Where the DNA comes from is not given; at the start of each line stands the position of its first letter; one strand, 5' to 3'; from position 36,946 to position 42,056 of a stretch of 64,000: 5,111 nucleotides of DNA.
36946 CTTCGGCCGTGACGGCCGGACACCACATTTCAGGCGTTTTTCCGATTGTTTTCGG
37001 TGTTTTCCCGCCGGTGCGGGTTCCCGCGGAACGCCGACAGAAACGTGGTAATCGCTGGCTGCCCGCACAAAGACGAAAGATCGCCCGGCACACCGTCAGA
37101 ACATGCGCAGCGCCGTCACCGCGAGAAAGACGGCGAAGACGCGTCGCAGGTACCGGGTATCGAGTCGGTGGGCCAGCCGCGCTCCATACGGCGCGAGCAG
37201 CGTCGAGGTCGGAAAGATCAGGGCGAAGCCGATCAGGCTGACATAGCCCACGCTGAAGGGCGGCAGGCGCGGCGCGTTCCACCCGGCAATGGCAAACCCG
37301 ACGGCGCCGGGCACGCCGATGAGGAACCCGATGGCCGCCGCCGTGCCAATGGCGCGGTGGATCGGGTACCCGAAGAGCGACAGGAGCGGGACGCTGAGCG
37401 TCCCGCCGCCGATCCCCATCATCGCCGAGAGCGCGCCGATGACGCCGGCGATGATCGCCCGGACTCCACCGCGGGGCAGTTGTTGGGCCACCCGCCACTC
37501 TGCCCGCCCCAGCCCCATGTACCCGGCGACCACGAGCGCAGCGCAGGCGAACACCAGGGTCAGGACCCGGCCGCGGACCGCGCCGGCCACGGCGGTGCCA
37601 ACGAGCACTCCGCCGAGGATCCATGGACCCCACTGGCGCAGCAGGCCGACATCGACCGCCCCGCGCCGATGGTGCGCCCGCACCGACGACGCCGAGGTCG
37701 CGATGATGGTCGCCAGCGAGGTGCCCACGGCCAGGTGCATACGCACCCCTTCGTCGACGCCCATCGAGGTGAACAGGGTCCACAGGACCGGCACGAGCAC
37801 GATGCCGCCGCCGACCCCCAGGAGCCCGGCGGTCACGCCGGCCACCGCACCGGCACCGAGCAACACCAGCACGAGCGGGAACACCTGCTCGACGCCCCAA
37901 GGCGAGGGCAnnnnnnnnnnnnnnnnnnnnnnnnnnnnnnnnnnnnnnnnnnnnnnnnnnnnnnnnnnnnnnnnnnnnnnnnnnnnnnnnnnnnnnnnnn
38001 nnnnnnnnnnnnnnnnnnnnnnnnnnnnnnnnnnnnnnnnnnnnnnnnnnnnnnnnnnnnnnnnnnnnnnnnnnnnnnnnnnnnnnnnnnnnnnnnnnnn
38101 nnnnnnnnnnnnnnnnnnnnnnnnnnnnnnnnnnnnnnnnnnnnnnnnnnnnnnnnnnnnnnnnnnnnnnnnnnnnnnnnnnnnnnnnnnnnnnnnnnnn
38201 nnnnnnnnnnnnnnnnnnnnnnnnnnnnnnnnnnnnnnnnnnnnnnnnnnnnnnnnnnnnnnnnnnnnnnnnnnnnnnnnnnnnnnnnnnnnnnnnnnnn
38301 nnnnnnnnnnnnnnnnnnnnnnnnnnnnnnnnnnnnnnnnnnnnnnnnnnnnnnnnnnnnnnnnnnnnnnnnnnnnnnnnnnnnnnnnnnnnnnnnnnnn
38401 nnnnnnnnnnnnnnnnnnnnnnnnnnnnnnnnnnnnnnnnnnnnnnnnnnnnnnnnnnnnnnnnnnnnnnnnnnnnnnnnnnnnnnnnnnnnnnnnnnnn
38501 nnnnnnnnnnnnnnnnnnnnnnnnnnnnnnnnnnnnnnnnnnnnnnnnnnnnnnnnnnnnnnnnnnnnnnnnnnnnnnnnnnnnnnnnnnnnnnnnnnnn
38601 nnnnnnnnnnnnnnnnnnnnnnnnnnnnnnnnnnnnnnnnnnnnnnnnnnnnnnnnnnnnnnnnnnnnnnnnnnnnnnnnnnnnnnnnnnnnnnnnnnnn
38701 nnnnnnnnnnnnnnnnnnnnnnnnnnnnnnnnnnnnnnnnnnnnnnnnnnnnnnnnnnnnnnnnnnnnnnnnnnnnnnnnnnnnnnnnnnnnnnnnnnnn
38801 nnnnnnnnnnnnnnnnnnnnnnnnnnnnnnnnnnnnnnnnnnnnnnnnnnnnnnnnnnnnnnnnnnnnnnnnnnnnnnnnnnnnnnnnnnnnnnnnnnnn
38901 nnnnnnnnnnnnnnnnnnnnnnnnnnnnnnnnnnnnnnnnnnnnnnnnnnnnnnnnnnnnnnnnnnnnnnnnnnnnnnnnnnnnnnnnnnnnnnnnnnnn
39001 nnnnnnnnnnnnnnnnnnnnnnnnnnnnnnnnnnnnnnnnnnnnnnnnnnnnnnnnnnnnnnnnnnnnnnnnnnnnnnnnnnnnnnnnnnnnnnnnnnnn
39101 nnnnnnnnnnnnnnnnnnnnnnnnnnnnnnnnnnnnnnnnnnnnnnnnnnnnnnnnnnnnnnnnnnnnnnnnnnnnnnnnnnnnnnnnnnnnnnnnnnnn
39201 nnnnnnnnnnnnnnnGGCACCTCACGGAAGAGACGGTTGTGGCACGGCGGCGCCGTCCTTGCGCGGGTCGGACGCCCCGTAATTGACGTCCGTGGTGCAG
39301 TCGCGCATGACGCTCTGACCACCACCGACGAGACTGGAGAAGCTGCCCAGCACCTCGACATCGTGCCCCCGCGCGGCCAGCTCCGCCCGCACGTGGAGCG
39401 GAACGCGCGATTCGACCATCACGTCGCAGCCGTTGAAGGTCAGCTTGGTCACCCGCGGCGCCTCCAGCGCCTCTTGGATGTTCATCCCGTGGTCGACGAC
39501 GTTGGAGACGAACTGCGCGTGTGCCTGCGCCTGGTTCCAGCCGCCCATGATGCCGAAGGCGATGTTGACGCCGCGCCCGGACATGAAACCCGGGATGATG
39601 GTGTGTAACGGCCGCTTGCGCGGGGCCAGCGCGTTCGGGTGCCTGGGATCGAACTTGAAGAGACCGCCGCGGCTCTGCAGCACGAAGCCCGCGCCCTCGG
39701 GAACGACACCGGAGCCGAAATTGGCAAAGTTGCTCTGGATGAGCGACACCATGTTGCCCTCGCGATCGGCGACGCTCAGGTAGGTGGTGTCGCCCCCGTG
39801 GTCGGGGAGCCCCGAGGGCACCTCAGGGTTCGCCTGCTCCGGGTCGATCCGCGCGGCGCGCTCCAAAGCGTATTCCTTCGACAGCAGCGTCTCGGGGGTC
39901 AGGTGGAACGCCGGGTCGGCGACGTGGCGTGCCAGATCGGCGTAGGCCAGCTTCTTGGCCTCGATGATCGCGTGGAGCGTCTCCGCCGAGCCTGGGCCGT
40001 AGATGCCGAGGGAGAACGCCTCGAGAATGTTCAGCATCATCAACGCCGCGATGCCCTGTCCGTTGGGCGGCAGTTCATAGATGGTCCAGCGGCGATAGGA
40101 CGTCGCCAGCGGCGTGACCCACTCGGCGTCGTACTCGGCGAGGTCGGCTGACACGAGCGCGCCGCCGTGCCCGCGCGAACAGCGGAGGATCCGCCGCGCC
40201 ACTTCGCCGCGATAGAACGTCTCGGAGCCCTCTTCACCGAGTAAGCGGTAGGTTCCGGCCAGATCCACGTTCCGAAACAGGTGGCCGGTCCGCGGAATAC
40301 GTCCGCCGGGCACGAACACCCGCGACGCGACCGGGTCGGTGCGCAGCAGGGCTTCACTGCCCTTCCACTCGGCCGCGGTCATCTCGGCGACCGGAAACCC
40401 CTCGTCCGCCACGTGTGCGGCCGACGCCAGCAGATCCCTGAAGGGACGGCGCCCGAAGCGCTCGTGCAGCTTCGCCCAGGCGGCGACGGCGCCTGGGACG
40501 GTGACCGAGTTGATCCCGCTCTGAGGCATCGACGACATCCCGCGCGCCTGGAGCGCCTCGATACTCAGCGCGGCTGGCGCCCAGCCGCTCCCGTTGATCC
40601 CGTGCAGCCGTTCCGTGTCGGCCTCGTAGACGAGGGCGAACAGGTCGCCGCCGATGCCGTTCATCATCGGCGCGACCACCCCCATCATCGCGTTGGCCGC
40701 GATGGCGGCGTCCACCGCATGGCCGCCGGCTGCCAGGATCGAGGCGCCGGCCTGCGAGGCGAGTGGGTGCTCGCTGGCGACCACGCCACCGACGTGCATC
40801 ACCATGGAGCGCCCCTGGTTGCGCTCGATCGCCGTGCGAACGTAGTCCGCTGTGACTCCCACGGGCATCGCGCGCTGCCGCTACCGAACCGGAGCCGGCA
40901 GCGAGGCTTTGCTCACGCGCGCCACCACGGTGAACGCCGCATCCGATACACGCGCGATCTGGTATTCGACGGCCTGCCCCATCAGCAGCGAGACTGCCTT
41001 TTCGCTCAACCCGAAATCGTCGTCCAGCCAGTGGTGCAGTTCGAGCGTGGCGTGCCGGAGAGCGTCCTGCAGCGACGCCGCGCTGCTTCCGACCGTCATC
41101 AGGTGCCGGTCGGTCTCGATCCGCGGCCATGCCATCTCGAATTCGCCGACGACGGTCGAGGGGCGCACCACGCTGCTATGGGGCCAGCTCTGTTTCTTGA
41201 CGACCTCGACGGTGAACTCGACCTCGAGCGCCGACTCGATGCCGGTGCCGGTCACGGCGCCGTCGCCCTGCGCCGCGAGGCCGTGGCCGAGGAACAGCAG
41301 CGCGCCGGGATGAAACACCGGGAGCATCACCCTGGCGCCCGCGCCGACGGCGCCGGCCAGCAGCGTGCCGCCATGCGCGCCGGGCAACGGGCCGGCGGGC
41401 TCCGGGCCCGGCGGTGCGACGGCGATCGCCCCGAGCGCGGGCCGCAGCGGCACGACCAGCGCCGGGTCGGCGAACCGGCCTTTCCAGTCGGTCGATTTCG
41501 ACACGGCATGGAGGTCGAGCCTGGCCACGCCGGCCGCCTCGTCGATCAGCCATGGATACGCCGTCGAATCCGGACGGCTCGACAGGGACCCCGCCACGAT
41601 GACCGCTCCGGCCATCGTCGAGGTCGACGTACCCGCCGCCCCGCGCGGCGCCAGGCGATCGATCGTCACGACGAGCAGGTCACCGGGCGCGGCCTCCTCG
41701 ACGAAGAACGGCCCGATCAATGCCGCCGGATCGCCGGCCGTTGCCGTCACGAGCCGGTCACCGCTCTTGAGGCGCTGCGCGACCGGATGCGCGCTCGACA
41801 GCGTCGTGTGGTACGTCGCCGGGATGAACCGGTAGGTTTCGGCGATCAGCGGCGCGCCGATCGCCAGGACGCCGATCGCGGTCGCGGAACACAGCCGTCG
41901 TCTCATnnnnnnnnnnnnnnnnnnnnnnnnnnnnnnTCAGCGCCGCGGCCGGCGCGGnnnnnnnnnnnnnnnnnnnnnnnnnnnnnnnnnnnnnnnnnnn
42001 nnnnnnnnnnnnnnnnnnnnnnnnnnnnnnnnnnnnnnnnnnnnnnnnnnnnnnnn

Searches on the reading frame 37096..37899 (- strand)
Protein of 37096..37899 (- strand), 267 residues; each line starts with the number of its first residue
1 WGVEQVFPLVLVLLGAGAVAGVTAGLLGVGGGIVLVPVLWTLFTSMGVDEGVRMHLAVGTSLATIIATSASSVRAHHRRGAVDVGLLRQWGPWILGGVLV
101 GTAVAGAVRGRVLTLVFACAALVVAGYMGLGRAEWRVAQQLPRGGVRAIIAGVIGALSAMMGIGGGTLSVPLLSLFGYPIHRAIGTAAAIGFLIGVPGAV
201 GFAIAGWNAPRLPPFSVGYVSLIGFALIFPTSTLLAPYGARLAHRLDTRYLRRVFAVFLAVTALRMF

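Call 82: search_protein_families(library=pfam, proteins=[window:37096-37899:-], max_evalue=0.001)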
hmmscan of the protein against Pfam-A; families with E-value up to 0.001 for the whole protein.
window:37096-37899:- (267 aa): 1 family
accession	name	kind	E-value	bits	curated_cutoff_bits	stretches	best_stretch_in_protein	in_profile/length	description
PF01925.25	TauE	-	1.7e-48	165.8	32.6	1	13-266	1-237/237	Sulfite exporter TauE/SafE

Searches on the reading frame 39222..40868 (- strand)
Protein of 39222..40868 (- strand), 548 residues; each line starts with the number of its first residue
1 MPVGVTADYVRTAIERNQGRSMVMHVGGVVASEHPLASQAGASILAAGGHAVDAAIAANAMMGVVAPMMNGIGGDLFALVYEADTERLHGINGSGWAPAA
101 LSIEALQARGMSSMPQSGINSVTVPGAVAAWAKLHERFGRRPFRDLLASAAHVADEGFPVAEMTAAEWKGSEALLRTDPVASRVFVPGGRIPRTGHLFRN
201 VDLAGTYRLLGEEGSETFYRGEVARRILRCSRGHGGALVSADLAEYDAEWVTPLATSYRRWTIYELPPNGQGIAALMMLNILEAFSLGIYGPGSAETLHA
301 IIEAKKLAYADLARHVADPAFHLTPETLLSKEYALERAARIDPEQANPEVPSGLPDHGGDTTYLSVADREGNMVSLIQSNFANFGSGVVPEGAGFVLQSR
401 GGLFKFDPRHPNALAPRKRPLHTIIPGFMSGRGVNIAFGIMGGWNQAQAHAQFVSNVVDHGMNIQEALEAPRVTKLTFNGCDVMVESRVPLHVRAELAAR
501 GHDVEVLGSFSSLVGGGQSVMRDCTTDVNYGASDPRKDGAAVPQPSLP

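Call 38: search_protein_families(library=pfam, proteins=[window:39222-40868:-], max_evalue=0.00001)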
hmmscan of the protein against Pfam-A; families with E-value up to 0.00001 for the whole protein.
window:39222-40868:- (548 aa): 1 family
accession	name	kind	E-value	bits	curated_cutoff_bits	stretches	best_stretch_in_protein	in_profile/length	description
PF01019.26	G_glu_transpept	-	3.7e-147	491.7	27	1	43-539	2-512/512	Gamma-glutamyltranspeptidase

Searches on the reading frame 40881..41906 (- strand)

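Call 38: search_protein_families(library=pfam, proteins=[window:40881-41906:-], max_evalue=0.00001)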
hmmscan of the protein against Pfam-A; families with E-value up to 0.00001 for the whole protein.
window:40881-41906:- (341 aa): 1 family
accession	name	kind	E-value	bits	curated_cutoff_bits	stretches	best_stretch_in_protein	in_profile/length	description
PF03069.20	FmdA_AmdA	-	1.9e-15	57.1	27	1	178-322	209-356/373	Acetamidase/Formamidase family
